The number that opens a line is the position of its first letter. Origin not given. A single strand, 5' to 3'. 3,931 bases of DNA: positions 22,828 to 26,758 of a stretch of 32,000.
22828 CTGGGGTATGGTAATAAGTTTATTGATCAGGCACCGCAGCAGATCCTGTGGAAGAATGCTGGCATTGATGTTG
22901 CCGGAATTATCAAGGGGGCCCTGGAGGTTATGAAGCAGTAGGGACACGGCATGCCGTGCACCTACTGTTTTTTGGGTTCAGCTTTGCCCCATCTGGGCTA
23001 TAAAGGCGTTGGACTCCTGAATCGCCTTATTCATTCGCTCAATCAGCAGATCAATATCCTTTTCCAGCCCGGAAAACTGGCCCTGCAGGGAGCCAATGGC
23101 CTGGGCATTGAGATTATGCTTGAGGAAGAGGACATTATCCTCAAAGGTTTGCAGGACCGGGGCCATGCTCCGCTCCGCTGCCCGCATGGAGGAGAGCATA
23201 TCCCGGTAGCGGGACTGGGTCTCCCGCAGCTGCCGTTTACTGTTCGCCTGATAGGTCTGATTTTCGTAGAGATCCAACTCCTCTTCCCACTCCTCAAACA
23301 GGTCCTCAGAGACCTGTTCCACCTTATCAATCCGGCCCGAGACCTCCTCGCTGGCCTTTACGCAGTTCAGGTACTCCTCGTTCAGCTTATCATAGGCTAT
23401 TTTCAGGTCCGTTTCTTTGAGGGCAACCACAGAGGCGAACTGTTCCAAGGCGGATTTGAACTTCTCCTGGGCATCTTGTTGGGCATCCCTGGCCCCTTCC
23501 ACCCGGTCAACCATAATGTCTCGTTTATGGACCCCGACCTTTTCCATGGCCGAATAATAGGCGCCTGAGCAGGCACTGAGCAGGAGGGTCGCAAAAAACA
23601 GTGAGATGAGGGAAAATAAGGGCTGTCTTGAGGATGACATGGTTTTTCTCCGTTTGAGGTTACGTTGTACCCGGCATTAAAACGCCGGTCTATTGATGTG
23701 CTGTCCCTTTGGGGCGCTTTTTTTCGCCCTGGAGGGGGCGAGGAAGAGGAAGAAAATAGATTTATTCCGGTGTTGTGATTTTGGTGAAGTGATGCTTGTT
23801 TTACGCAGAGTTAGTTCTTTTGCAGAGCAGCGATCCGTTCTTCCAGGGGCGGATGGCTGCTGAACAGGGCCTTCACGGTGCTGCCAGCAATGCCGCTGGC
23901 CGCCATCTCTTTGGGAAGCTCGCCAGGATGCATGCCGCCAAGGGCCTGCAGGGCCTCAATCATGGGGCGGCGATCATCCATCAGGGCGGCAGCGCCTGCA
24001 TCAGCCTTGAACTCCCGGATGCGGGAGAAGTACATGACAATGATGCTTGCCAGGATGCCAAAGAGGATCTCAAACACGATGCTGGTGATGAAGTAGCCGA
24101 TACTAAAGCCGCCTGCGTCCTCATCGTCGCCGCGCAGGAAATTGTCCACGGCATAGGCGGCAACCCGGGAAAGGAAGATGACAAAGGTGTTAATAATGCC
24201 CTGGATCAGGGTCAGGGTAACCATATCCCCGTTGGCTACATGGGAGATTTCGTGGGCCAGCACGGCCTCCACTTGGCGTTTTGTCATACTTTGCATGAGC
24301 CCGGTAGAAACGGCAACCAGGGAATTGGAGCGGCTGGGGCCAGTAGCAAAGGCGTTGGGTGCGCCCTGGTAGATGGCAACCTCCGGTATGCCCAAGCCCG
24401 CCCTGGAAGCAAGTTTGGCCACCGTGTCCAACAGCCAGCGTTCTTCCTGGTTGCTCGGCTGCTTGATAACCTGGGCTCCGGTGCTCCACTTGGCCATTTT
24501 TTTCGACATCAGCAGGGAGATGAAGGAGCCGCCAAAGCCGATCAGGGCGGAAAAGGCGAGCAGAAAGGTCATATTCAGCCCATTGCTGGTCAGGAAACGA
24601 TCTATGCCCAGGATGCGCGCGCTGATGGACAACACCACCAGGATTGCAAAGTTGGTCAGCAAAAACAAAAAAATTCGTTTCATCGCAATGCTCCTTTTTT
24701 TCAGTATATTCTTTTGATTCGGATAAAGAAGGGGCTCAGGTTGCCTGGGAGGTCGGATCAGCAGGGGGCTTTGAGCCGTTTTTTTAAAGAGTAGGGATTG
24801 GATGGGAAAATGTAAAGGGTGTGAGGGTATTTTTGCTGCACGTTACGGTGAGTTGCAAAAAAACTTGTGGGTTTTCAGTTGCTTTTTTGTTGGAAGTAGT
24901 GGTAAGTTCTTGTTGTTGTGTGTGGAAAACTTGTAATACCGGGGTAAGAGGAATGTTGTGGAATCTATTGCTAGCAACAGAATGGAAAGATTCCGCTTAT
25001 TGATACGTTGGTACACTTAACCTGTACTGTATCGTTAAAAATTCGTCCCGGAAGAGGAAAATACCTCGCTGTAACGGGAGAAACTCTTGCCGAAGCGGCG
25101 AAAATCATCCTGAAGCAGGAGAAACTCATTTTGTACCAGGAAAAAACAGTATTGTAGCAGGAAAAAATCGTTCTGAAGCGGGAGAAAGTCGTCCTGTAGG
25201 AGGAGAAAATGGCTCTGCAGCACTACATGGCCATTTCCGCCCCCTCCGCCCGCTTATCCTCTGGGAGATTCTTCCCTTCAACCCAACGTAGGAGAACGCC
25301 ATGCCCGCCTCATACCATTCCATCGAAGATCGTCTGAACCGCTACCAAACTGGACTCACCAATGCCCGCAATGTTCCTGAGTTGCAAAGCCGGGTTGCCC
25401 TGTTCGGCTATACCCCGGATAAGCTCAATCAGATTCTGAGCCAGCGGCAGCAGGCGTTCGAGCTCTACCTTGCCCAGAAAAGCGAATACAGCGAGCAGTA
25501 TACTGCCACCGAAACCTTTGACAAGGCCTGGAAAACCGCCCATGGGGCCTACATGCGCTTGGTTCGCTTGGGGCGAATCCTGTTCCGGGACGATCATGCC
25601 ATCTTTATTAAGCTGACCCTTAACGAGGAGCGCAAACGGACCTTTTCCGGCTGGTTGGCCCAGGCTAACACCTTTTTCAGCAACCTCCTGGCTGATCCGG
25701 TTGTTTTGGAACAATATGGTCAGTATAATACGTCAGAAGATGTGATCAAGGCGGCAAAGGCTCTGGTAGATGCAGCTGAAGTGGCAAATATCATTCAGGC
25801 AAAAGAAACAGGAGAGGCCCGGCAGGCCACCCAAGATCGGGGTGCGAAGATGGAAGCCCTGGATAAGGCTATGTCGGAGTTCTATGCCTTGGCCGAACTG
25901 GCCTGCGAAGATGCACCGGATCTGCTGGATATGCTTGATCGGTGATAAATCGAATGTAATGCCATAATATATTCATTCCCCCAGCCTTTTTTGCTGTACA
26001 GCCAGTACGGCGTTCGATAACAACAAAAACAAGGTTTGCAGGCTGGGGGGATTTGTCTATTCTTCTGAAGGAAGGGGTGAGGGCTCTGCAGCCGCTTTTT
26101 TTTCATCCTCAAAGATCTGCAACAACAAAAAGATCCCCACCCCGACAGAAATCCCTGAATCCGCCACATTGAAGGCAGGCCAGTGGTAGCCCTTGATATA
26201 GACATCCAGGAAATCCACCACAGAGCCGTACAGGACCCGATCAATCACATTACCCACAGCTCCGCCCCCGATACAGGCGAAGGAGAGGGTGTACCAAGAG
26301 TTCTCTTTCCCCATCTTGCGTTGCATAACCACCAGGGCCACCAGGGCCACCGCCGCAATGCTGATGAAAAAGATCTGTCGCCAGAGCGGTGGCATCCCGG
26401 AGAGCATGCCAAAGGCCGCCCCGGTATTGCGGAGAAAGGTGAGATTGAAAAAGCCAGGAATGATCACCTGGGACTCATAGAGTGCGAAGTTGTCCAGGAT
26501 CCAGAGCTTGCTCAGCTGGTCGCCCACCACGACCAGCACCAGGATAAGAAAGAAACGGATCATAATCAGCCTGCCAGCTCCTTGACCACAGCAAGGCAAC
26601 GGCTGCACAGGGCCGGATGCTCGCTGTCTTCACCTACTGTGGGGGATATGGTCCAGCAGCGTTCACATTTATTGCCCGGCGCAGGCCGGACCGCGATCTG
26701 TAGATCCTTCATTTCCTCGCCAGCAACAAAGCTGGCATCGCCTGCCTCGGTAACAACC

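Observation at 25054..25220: Eight phased 21-bp tandem repeats, each with a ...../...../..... + A-run core, in the leader region of an orphan gene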

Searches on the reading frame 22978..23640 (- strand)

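Call 8: search_protein_families(library=pfam, proteins=[window:22978-23640:-], max_evalue=0.01)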
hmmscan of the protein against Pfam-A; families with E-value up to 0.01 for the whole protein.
window:22978-23640:- (220 aa): 1 family
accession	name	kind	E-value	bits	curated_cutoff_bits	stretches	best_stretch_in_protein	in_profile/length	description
PF11172.13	DUF2959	-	6.5e-80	268.3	26.8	1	28-217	1-190/190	Protein of unknown function (DUF2959)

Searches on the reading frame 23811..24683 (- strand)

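Call 8: search_protein_families(library=pfam, proteins=[window:23811-24683:-], max_evalue=0.01)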
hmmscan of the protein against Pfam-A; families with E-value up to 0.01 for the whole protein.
window:23811-24683:- (290 aa): 2 families
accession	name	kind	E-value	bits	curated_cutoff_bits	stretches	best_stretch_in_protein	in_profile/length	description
PF01435.24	Peptidase_M48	-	1.3e-37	129.9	20.3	1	79-289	2-184/186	Peptidase family M48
PF05569.17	Peptidase_M56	-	0.0023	17.6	31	1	122-162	177-217/296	BlaR1 peptidase M56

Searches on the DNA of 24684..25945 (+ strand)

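Call 24: search_rna_families(source=window, start=24684, end=25320, threshold=evalue, max_evalue=10)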
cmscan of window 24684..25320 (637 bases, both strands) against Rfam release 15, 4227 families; matches with E-value up to 10: 2.
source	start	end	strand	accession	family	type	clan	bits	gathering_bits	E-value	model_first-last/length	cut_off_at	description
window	24696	24743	+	RF01125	sR4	Gene; snRNA; snoRNA; CD-box;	-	12.1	50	5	1-56/56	no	Small nucleolar RNA sR4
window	24774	24797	+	RF02914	DUF805b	Cis-reg;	CL00115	12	35.6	2.3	1-35/35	no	DUF805b RNA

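Call 80: search_rna_families(sources=[L007, L009, L010, L012, L014, L015, L021, L027, L028, L031, L043, L044, L047, L048, L062, L064, L065, L066, L068, L072], threshold=gathering)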
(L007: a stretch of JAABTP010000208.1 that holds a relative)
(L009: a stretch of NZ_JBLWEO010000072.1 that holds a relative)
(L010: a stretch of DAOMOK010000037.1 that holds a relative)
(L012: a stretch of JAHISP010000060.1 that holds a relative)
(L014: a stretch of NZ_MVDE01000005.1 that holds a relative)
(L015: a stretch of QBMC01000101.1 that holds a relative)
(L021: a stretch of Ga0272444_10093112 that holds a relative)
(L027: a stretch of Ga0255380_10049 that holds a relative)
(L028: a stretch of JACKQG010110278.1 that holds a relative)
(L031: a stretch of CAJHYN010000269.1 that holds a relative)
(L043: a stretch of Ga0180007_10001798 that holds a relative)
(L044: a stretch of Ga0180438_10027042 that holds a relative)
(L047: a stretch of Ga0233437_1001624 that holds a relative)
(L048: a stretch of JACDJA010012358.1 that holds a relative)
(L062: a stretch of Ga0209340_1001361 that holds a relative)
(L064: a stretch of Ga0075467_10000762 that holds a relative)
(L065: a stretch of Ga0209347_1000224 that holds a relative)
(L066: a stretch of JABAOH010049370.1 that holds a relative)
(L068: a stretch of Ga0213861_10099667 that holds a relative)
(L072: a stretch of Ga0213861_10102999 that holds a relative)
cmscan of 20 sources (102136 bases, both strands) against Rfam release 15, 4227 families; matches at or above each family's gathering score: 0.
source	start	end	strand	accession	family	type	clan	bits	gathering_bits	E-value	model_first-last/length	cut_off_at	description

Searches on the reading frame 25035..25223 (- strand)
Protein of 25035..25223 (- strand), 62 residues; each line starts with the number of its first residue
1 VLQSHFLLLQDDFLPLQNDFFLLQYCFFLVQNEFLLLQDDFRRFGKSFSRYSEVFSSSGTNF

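Call 8: search_protein_families(library=pfam, proteins=[window:25035-25223:-], max_evalue=0.01)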
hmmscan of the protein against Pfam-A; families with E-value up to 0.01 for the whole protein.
window:25035-25223:- (62 aa): 0 families

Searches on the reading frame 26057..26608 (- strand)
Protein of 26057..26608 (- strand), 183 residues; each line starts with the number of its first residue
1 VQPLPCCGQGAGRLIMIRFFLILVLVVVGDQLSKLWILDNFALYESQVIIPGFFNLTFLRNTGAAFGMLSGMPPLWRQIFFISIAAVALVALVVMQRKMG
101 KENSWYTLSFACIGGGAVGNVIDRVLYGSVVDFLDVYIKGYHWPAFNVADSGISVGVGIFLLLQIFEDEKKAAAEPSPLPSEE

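Call 8: search_protein_families(library=pfam, proteins=[window:26057-26608:-], max_evalue=0.01)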
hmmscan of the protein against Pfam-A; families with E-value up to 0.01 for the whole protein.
window:26057-26608:- (183 aa): 1 family
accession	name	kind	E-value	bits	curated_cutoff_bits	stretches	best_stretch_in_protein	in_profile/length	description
PF01252.23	Peptidase_A8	-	5e-42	143.9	25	1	22-165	1-141/142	Signal peptidase (SPase) II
